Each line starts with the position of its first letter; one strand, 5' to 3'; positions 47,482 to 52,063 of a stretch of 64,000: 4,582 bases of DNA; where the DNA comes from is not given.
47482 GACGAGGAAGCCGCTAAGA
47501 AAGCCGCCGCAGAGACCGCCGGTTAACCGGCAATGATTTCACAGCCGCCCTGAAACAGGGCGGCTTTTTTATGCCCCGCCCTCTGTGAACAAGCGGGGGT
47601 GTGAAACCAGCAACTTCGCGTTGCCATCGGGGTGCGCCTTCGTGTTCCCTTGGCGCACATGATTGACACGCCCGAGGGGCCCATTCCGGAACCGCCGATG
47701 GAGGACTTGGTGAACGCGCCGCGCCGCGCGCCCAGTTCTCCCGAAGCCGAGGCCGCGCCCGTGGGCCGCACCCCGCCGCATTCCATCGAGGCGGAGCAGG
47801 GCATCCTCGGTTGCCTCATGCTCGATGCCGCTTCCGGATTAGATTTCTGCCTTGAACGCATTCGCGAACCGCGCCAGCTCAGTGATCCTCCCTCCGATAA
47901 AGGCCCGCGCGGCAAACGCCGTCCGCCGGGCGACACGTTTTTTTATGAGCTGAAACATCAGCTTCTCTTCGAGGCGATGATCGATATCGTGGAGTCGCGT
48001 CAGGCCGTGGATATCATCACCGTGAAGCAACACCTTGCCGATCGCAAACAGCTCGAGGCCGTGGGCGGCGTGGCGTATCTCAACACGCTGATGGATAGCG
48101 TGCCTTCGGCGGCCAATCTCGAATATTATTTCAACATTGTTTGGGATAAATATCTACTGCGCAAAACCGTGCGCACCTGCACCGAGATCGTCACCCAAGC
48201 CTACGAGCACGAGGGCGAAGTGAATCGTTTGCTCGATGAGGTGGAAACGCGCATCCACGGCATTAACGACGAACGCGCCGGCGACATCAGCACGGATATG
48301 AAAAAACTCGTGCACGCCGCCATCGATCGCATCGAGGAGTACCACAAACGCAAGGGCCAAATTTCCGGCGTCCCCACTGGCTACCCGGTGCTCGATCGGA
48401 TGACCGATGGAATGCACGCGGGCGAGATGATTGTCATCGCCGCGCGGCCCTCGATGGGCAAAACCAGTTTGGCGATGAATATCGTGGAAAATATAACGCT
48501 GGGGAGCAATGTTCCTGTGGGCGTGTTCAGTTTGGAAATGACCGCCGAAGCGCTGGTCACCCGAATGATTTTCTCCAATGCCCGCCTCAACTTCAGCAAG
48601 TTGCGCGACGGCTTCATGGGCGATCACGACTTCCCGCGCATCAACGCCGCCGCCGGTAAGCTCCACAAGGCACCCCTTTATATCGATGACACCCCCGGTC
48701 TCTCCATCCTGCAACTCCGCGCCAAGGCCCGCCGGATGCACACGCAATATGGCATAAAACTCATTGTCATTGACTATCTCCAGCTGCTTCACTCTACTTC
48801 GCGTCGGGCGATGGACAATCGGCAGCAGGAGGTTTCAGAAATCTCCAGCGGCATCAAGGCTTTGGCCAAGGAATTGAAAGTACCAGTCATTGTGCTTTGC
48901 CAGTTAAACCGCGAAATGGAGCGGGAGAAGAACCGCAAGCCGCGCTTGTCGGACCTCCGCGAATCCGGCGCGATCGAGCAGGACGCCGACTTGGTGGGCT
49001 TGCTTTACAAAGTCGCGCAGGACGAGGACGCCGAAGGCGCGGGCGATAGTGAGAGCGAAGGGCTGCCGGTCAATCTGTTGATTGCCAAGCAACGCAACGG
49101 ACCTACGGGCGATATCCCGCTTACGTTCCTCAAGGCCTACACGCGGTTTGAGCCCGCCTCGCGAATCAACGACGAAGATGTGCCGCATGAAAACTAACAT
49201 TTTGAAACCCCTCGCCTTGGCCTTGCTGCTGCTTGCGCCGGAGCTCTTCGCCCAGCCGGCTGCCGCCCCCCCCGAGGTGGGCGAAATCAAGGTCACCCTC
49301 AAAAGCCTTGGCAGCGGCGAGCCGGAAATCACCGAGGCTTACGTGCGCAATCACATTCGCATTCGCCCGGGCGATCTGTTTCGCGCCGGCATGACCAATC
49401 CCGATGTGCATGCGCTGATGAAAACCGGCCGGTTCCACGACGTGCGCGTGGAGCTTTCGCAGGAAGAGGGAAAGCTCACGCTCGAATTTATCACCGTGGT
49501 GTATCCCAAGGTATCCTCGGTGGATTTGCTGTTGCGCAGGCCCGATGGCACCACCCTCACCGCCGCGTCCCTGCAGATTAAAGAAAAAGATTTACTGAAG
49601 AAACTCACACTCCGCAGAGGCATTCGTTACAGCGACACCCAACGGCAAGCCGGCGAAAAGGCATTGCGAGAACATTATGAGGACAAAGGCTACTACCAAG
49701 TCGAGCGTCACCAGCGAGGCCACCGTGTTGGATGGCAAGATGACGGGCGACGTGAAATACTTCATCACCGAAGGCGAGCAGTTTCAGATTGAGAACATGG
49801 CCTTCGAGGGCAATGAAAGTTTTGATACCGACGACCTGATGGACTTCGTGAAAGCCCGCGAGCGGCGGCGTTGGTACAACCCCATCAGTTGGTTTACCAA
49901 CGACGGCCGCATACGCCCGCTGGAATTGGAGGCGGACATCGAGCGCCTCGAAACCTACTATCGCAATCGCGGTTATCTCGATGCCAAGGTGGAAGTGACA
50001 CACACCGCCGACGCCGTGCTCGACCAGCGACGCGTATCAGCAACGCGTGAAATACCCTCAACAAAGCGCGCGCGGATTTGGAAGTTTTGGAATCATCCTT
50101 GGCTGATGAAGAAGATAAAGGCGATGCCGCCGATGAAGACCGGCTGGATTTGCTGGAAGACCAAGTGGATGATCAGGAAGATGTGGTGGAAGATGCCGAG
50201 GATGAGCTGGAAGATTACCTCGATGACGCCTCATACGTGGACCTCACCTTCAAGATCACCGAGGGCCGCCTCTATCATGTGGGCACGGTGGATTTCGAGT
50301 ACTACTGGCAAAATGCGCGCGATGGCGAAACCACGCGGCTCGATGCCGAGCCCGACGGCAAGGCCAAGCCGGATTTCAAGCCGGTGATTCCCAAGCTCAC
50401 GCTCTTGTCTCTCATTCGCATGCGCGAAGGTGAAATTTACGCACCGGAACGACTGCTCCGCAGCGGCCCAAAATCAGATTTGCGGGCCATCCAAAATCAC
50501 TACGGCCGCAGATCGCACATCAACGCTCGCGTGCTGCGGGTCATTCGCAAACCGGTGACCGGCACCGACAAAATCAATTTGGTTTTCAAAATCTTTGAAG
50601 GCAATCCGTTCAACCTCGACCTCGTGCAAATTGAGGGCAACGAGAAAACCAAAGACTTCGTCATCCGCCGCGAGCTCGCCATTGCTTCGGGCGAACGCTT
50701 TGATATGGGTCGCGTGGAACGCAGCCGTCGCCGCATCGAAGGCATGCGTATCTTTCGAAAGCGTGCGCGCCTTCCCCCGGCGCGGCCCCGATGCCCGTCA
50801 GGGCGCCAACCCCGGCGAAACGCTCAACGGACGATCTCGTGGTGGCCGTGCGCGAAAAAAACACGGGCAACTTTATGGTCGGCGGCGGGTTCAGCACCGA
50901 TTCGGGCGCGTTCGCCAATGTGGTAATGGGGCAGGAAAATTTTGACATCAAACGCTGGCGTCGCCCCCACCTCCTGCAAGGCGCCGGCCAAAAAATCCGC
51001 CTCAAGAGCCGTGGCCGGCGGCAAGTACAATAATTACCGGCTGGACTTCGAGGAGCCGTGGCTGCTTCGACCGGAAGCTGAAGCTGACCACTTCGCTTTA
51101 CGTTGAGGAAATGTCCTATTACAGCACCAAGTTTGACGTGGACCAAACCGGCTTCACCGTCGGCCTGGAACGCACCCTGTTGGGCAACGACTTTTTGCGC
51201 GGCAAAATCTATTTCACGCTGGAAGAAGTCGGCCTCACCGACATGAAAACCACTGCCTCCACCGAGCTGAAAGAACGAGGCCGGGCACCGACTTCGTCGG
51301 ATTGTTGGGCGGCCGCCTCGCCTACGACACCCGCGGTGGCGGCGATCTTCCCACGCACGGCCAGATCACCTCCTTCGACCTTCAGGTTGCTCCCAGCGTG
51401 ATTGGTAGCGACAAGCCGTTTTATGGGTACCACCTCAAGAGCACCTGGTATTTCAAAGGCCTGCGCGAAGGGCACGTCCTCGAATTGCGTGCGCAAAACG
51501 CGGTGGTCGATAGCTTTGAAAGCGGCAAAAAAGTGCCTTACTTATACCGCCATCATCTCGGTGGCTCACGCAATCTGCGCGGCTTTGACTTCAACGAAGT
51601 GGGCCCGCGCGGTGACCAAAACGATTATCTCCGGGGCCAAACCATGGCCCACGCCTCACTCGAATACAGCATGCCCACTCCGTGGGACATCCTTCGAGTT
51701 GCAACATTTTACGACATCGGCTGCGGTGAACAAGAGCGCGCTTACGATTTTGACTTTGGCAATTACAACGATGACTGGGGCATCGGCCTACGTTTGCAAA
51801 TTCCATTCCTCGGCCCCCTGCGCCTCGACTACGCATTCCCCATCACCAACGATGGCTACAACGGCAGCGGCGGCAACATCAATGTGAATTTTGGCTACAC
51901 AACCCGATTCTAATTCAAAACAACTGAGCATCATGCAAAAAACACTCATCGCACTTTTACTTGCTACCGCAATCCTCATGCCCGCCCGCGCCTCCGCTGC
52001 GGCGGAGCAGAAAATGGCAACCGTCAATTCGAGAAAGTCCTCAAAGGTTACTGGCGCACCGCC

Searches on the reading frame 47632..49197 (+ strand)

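Call 47: search_protein_families(library=pfam, proteins=[window:47632-49197:+], max_evalue=0.00001)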
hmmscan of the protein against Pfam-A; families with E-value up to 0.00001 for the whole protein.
window:47632-49197:+ (521 aa): 3 families
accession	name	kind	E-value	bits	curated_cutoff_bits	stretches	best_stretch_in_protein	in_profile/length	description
PF03796.21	DnaB_C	-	3.6e-97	325.2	27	1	246-507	1-254/255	DnaB-like helicase C terminal domain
PF00772.26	DnaB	-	1.4e-24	86.5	23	1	103-170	34-101/103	DnaB-like helicase N terminal domain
PF13481.12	AAA_25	-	8.6e-10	39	27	1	256-426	24-191/195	AAA domain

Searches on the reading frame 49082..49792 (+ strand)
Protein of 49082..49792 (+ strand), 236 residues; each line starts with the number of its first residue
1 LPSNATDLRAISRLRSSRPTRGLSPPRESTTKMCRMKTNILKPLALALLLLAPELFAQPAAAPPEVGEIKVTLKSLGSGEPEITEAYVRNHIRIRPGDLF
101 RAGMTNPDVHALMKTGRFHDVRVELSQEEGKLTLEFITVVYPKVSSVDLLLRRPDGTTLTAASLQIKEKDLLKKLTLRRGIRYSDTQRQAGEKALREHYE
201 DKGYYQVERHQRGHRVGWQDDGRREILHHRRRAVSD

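Call 47: search_protein_families(library=pfam, proteins=[window:49082-49792:+], max_evalue=0.00001)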
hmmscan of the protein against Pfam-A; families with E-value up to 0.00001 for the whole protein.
window:49082-49792:+ (236 aa): 1 family
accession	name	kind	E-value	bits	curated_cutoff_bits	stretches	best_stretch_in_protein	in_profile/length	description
PF07244.20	POTRA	-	1.7e-11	45.1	21.3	0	165-207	13-55/79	Surface antigen variable number repeat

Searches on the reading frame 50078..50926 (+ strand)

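Call 47: search_protein_families(library=pfam, proteins=[window:50078-50926:+], max_evalue=0.00001)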
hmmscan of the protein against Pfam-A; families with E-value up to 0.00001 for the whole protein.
window:50078-50926:+ (282 aa): 1 family
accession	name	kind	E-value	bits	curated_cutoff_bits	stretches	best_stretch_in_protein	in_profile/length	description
PF07244.20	POTRA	-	3.9e-15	56.8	21.3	0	183-221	6-44/79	Surface antigen variable number repeat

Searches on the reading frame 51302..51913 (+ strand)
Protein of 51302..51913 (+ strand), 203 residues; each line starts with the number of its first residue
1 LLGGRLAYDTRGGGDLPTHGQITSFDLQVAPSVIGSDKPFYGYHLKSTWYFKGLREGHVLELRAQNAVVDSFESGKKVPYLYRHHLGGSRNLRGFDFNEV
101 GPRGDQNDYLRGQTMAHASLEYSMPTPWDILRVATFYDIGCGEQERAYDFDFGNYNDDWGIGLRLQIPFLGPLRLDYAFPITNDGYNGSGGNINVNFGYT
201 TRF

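Call 47: search_protein_families(library=pfam, proteins=[window:51302-51913:+], max_evalue=0.00001)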
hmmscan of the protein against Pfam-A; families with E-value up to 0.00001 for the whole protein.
window:51302-51913:+ (203 aa): 1 family
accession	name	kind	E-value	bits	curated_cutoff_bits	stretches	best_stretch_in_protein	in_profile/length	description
PF01103.29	Omp85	-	6.9e-33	115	24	1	3-200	118-324/325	Omp85 superfamily domain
